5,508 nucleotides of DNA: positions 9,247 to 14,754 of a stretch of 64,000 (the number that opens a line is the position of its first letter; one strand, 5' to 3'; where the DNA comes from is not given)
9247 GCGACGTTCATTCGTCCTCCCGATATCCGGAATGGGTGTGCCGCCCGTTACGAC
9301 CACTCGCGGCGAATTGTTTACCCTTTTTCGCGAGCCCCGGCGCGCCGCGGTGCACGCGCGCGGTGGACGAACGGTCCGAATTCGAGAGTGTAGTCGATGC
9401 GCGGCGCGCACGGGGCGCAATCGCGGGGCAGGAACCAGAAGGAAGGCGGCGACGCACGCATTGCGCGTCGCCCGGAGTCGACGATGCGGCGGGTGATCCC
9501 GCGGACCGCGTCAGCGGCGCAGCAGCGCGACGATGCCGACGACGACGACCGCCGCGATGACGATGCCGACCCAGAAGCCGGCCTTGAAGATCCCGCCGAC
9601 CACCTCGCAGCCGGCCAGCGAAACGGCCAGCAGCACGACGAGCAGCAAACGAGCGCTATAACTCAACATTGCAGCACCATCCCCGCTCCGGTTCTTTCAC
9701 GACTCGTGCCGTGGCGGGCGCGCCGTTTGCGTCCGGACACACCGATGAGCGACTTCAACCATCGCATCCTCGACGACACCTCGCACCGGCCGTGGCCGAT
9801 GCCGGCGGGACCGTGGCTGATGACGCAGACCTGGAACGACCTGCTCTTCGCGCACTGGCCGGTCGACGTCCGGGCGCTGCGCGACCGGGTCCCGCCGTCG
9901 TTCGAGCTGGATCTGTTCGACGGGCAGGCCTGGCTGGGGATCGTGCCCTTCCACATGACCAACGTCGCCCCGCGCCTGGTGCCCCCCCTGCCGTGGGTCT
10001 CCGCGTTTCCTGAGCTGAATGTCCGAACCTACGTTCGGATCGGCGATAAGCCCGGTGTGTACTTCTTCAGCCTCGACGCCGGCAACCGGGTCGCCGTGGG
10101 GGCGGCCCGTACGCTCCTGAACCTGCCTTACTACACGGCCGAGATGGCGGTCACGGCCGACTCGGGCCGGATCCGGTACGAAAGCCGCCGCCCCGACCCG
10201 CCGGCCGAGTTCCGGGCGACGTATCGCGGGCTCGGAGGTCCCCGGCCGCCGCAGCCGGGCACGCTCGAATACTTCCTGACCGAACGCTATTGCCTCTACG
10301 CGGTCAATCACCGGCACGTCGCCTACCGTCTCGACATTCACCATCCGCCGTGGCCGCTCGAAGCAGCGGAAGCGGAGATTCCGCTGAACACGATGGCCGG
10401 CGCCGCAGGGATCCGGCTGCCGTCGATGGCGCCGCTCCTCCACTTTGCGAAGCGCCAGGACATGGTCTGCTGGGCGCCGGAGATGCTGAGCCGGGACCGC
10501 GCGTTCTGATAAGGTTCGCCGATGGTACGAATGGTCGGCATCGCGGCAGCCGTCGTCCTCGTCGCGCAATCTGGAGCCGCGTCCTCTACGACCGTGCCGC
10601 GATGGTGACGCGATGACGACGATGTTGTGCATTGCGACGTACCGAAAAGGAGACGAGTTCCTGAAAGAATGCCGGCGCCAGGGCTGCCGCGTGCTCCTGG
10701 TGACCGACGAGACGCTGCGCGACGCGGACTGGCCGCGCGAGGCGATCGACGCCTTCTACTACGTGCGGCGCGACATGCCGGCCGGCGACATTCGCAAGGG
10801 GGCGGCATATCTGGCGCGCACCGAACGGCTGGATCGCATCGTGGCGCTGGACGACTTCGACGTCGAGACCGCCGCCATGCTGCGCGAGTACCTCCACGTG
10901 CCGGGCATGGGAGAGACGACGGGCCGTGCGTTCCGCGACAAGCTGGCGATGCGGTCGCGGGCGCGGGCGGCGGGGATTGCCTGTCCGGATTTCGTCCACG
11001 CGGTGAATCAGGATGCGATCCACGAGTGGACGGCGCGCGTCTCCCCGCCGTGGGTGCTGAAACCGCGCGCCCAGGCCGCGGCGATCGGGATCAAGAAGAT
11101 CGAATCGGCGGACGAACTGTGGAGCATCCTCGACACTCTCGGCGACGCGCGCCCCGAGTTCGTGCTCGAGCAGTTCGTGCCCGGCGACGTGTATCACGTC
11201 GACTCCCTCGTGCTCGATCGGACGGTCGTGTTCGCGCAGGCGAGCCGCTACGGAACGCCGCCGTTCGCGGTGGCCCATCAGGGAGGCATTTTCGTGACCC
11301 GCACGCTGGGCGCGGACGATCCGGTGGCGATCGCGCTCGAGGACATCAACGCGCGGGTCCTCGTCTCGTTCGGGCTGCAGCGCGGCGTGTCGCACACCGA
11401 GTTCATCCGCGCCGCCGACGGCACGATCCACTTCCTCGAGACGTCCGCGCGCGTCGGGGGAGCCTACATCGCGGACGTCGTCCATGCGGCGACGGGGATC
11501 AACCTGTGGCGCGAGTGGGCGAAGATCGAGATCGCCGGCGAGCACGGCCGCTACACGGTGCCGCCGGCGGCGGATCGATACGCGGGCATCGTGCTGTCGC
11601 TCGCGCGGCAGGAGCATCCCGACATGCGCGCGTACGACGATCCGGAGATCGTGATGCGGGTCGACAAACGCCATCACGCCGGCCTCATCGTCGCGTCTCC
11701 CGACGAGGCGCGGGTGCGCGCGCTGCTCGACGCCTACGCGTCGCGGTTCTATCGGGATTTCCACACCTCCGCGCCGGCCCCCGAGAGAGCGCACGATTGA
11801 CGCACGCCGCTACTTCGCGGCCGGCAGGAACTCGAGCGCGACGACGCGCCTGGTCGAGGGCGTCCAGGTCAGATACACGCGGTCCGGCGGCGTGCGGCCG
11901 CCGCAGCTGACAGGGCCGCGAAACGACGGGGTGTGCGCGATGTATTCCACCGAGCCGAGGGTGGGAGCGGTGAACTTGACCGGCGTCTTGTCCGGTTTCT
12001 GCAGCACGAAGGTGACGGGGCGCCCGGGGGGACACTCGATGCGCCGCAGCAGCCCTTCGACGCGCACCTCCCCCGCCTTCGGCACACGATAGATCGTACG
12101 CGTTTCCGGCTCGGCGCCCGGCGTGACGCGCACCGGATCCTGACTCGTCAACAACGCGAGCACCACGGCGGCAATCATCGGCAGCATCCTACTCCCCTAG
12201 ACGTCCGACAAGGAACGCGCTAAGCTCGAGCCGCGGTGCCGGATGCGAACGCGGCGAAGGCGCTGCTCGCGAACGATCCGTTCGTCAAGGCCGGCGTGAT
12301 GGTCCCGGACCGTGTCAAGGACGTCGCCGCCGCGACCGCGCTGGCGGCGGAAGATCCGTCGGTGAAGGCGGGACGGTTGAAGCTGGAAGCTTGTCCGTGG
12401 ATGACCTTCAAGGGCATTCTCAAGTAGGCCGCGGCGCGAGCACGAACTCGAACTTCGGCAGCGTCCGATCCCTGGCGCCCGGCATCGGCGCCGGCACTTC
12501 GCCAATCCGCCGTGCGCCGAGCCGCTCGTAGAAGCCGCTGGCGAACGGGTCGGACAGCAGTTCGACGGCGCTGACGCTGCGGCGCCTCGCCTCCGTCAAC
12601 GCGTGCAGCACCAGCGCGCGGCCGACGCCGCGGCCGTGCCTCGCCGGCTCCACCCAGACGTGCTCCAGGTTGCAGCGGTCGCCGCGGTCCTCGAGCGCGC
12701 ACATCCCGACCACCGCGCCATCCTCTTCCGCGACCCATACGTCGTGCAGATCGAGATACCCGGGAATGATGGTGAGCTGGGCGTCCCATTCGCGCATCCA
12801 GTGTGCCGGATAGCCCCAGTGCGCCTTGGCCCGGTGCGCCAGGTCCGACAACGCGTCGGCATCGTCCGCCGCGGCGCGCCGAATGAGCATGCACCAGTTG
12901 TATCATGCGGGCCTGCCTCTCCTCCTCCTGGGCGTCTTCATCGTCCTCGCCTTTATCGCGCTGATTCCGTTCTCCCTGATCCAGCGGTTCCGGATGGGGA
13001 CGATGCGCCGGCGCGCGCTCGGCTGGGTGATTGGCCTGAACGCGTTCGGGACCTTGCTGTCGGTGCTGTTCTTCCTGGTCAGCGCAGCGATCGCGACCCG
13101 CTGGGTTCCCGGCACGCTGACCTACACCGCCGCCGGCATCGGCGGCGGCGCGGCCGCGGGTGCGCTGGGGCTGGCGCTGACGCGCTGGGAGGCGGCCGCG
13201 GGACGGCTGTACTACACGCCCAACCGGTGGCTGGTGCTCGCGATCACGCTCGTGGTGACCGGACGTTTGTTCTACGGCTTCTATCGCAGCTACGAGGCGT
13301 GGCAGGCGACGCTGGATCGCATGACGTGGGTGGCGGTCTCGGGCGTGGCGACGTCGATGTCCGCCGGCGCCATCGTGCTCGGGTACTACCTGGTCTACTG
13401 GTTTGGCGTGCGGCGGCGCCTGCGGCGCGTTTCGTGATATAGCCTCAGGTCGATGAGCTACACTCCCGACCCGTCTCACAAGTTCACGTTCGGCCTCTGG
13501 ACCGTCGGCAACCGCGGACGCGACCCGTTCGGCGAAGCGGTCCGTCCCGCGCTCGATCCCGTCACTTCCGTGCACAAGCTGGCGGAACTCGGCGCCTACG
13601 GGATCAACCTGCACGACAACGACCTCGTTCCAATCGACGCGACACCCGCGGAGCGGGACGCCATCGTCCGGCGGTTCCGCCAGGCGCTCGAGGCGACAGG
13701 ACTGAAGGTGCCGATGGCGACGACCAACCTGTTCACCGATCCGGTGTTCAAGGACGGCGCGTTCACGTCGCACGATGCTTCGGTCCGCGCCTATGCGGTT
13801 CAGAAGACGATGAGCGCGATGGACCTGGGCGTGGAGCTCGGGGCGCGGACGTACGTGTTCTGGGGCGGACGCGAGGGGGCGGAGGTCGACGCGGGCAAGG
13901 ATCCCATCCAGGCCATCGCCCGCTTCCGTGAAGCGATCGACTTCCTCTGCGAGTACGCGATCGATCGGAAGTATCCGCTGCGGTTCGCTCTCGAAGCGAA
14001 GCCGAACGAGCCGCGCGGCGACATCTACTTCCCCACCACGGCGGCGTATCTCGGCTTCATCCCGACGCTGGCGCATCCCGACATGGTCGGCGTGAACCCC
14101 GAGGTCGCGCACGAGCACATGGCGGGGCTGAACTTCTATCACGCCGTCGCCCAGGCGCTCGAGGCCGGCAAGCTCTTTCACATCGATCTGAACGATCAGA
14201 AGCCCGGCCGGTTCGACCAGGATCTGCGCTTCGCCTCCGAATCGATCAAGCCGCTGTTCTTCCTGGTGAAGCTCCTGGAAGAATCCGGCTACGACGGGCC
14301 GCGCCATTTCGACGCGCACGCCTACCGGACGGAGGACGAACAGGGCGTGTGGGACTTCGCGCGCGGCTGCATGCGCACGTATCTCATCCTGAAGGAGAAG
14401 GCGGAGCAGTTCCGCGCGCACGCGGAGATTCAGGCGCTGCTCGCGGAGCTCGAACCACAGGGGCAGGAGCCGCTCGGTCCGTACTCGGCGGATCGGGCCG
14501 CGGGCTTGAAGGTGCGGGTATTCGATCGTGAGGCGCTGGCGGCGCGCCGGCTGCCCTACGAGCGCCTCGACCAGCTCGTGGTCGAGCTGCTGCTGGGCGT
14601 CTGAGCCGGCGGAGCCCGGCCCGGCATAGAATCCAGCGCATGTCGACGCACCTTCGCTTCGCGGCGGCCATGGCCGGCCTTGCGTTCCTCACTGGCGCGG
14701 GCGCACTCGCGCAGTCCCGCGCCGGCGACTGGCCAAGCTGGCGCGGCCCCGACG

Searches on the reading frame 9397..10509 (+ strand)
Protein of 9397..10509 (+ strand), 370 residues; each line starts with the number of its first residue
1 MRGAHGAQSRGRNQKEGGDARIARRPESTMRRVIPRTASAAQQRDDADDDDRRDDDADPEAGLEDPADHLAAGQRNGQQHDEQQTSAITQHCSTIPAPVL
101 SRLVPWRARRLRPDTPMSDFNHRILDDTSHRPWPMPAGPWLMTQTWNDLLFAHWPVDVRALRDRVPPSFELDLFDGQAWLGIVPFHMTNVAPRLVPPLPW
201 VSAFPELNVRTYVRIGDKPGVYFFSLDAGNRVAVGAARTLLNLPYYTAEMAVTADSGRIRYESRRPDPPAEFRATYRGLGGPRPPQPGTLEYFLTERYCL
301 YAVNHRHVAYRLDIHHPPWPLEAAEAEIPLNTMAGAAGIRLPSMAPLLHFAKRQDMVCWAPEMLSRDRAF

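Call 53: search_protein_families(library=pfam, proteins=[window:9397-10509:+])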
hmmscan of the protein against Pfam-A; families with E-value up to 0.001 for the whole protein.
window:9397-10509:+ (370 aa): 2 families
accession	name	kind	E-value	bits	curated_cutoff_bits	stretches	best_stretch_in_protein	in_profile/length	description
PF09844.14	DUF2071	-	3.1e-74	249.6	27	1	143-354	1-211/212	Uncharacterized conserved protein (COG2071)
PF06314.16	ADC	-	4.9e-06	26.7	29.8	1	135-262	4-126/238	Acetoacetate decarboxylase (ADC)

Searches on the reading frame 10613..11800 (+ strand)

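Call 53: search_protein_families(library=pfam, proteins=[window:10613-11800:+])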
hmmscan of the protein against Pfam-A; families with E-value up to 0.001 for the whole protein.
window:10613-11800:+ (395 aa): 2 families
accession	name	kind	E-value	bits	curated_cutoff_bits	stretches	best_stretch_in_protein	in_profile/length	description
PF13535.11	ATP-grasp_4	-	2.3e-06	27.8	27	1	145-287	3-159/160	ATP-grasp domain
PF02222.28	ATP-grasp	-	0.00024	21.2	27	1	117-281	3-163/179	ATP-grasp domain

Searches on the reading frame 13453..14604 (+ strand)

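Call 53: search_protein_families(library=pfam, proteins=[window:13453-14604:+])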
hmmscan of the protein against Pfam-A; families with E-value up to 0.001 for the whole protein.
window:13453-14604:+ (383 aa): 1 family
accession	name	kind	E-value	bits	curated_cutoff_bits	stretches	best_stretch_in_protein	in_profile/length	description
PF01261.30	AP_endonuc_2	-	2e-26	93.6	31.1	1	41-296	2-235/249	Xylose isomerase-like TIM barrel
